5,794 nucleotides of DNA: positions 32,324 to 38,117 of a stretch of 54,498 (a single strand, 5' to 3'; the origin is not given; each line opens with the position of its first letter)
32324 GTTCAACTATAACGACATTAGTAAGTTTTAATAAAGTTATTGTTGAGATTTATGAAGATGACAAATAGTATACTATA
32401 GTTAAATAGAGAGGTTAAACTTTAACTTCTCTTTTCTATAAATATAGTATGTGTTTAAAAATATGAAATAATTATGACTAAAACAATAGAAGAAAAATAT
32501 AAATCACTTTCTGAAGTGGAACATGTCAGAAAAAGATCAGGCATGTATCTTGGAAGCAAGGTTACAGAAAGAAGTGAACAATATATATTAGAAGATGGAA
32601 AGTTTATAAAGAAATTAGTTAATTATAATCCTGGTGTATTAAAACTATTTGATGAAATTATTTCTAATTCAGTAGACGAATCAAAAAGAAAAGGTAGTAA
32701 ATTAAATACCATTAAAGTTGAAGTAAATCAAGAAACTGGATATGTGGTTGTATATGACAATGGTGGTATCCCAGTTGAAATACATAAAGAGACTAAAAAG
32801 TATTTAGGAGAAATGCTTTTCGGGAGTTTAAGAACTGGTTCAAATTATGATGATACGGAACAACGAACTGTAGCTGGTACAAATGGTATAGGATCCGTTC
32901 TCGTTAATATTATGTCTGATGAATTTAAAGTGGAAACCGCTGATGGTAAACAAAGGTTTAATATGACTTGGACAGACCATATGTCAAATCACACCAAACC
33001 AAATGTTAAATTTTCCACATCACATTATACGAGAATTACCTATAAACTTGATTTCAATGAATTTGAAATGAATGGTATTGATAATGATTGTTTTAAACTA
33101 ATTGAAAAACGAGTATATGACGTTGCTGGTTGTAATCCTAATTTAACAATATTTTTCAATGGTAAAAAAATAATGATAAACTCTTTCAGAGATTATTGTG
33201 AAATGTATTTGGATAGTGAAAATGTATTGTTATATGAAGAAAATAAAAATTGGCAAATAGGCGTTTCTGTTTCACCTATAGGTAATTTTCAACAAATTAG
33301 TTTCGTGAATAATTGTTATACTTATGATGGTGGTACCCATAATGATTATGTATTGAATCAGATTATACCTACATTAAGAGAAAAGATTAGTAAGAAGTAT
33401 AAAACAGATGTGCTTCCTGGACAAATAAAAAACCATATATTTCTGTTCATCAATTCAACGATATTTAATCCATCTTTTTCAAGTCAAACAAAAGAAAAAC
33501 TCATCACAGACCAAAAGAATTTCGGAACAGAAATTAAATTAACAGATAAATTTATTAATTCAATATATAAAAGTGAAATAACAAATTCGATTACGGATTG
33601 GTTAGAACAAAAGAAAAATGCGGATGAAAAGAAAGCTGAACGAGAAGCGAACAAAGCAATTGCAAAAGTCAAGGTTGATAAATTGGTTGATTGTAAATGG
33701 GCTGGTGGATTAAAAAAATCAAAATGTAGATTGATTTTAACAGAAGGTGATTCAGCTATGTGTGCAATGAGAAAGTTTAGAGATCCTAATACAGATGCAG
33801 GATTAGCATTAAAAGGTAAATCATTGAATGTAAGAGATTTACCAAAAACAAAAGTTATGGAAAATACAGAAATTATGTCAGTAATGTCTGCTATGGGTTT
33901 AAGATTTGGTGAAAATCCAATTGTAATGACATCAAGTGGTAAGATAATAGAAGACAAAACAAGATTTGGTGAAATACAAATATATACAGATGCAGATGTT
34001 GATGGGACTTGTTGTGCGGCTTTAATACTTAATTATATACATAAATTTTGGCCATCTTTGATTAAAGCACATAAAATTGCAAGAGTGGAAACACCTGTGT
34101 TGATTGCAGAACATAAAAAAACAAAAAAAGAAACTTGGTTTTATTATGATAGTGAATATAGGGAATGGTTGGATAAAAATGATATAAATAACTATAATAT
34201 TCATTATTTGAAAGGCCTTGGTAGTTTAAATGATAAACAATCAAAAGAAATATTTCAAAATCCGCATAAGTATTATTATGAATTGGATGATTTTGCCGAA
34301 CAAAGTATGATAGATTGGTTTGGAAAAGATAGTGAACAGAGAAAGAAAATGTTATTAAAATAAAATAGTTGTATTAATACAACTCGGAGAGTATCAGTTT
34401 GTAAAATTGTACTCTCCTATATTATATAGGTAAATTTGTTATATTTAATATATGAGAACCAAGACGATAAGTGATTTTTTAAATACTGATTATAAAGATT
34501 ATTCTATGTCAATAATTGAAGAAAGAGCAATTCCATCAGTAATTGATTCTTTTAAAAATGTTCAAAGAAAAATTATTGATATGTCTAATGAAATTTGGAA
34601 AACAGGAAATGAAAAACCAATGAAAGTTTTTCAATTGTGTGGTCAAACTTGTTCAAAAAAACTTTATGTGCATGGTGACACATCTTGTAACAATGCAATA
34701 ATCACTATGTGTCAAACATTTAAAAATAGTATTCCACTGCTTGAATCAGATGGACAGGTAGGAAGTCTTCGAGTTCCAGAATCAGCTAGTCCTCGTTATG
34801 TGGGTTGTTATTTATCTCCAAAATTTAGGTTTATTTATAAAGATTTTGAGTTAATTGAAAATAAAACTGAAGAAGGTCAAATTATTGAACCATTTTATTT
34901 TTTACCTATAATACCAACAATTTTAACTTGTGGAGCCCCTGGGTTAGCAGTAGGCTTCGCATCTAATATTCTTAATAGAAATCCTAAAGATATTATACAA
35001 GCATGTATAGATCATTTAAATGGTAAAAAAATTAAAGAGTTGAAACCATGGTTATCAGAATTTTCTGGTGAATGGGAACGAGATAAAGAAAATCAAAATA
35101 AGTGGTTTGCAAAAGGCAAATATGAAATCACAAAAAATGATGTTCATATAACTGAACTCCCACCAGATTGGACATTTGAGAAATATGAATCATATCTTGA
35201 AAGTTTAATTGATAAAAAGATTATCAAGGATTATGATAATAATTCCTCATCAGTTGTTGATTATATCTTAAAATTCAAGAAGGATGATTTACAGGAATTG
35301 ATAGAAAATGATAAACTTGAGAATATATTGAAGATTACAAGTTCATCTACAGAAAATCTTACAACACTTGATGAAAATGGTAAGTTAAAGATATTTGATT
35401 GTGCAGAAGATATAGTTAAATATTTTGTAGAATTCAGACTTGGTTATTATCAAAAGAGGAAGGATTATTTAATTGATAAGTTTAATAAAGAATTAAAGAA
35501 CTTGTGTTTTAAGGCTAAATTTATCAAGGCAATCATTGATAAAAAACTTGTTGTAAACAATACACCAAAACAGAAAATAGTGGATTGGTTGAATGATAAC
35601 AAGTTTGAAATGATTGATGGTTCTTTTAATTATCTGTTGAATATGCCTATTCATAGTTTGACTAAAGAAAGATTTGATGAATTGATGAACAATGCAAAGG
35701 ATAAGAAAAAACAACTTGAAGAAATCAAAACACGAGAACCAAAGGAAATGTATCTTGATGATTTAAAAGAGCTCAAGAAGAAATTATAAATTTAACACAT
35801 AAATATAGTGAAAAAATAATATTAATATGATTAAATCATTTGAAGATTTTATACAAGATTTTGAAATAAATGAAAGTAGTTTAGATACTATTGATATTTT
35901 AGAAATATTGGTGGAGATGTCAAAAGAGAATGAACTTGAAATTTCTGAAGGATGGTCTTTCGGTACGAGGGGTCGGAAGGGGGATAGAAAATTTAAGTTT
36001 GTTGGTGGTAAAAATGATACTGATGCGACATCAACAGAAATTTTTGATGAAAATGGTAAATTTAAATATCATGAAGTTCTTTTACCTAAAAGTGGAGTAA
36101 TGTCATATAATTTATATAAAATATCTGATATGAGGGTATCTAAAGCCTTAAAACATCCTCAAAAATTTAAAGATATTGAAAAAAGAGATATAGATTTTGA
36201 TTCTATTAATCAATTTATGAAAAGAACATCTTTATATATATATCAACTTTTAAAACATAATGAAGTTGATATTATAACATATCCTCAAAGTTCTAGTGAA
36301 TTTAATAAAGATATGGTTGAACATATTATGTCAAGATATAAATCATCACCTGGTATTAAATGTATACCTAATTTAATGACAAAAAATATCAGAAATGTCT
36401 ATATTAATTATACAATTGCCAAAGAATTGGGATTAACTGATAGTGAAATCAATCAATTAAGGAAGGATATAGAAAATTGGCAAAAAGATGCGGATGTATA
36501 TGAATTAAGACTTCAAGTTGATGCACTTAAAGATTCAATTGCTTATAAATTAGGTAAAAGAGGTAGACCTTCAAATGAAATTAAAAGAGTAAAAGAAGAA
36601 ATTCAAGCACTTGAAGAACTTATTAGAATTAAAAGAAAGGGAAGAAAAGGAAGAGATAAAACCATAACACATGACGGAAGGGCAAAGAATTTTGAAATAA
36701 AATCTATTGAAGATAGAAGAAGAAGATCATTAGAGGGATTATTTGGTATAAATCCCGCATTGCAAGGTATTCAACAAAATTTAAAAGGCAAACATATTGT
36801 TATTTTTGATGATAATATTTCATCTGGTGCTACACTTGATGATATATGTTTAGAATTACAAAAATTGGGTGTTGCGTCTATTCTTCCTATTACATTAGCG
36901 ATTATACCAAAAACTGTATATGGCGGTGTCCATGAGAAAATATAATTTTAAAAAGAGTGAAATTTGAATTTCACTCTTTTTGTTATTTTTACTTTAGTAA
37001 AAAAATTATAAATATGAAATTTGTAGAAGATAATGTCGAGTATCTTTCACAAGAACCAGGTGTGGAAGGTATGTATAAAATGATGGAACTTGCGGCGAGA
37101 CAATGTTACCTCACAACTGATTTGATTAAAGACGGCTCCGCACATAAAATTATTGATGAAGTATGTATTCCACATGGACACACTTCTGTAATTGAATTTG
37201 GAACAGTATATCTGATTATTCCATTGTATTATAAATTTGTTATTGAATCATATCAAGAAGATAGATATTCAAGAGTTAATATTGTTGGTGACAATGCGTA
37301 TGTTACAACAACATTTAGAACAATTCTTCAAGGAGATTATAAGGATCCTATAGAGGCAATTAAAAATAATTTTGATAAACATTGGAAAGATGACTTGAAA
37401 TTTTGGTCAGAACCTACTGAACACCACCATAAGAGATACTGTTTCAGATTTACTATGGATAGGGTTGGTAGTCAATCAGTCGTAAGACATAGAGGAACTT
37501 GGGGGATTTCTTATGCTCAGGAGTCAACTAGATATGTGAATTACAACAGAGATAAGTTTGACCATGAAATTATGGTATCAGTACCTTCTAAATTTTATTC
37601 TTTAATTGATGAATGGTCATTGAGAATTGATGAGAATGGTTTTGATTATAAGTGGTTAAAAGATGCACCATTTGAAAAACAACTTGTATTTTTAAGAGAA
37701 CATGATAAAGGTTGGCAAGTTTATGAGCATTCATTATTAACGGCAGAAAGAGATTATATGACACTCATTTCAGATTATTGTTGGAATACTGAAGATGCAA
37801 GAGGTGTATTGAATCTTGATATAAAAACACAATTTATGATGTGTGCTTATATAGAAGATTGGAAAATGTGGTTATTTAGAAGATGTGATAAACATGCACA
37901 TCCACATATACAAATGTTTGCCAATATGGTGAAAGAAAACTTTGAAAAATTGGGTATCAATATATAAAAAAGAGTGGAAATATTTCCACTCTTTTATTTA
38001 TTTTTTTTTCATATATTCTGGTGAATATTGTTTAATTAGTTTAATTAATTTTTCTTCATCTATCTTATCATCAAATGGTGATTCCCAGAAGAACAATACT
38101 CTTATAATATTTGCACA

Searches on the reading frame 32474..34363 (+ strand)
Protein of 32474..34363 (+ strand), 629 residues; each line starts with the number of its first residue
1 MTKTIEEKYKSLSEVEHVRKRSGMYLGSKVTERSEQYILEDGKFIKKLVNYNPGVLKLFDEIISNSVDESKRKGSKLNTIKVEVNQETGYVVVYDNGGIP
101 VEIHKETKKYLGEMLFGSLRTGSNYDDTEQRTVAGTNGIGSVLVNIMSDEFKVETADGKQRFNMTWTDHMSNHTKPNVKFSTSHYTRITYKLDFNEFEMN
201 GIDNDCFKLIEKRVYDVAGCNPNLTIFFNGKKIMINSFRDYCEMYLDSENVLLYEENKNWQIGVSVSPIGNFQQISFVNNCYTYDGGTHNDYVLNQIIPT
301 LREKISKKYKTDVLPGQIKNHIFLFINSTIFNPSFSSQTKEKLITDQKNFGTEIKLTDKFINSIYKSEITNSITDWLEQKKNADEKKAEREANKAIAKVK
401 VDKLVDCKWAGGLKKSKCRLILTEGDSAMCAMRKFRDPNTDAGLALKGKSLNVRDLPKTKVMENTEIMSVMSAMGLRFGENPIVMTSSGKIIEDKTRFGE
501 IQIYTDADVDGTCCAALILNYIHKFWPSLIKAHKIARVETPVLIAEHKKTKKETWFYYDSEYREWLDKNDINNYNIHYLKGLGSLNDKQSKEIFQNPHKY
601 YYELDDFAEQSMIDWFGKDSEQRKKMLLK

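Call 64: search_dna_similar(query=window:32474-34363:+, collection=phages, mode=protein, max_rows=12)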
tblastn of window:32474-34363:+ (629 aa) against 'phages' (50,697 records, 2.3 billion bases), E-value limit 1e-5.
Records with a match: 2274; places in all: 2284; records where one place covers at least 80% of the query: 2070.
Best place of each record, by identity: <60% 2274.
By first word of the organism name: Escherichia 676; Klebsiella 336; Salmonella 208; Shigella 89; Aeromonas 81; Acinetobacter 77; Erwinia 69; Vibrio 67; Enterobacter 58; Campylobacter 54; and 58 more.
By host as written in the record: Escherichia coli 283; - 274; Klebsiella pneumoniae 115; Erwinia amylovora 46; Escherichia coli O157:H7 38; Salmonella enterica 30; Aeromonas salmonicida 29; Escherichia coli B 28; and 579 more.
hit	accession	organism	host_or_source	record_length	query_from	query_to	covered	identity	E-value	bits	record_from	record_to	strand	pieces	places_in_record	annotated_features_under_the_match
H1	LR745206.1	uncultured phage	metagenomic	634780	4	629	100%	46.9%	0e+0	605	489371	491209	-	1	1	record has no annotation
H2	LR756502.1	uncultured phage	metagenomic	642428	4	629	100%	46.3%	0e+0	595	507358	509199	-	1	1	record has no annotation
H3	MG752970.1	Ralstonia phage RsoM2USA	Ralstonia solanacearum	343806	2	627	100%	40.3%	8e-132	432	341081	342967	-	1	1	hypothetical protein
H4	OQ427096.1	Xanthomonas phage X1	Xanthomonas campestris pv. campestris ...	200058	3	627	99%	40.2%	4e-139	454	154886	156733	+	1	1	DNA topoisomerase II large subunit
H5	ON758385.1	Xanthomonas phage BUDD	Xanthomonas sp.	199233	3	627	99%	39.9%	4e-137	448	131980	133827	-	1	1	DNA topoisomerase II large subunit | DNA topoisomerase II medium subunit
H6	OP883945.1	Stenotrophomonas phage CM1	Stenotrophomonas maltophilia SRM01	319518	3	627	99%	39.2%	1e-128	423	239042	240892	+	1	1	record has no annotation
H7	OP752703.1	Stenotrophomonas phage RAS14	Stenotrophomonas maltophilia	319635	3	627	99%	39.2%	1e-128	423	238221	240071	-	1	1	hypothetical protein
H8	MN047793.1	Xanthomonas phage Xoo-sp13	Xanthomonas oryzae pv. oryzae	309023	1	628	100%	38.2%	2e-119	397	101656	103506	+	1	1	DNA topoisomerase II large subunit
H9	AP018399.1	Xanthomonas phage XacN1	Xanthomonas citri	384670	1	597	95%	39.9%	1e-128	424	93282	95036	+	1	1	DNA topoisomerase II large subunit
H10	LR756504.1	uncultured phage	metagenomic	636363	5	628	99%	37.9%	3e-119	396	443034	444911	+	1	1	record has no annotation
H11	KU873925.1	Pseudomonas phage pf16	Pseudomonas putida PpG1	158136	1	629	100%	36.9%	6e-122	404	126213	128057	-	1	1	hypothetical protein | promoter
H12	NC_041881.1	Pseudomonas phage pf16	Pseudomonas putida PpG1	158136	1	629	100%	36.9%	6e-122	404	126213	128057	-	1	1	DNA topoisomerase II | promoter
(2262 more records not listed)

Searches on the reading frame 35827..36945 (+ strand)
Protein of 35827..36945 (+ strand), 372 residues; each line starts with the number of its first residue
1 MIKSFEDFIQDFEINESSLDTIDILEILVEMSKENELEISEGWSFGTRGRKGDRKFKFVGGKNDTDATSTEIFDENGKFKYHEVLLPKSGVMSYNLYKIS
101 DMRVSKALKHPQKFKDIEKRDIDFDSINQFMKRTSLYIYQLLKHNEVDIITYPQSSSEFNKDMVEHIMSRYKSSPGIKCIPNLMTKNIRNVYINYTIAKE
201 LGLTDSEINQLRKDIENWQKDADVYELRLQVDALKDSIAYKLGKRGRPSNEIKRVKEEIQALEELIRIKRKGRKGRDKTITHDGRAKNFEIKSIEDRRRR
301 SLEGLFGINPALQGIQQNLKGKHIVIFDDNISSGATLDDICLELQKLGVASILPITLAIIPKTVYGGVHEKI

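Call 91: search_protein_families(library=pfam, proteins=[window:35827-36945:+], max_evalue=0.01)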
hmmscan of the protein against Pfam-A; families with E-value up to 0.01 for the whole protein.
window:35827-36945:+ (372 aa): 3 families
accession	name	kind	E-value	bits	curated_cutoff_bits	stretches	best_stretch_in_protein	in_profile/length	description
PF23942.1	DUF7277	-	0.00056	21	27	0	137-200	12-72/87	Domain of unknown function (DUF7277)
PF09787.14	Golgin_A5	-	0.0009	19.3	31.7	1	197-276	59-140/305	Golgin subfamily A member 5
PF00156.33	Pribosyltran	-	0.0012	18.7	26.3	1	317-352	83-118/158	Phosphoribosyl transferase domain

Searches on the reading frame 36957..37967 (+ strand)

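Call 91: search_protein_families(library=pfam, proteins=[window:36957-37967:+], max_evalue=0.01)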
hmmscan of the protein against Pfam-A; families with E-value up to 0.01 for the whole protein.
window:36957-37967:+ (336 aa): 1 family
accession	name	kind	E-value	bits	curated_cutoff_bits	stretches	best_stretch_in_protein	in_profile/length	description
PF02511.20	Thy1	-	3.9e-19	69.6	24.8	1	158-331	56-187/191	Thymidylate synthase complementing protein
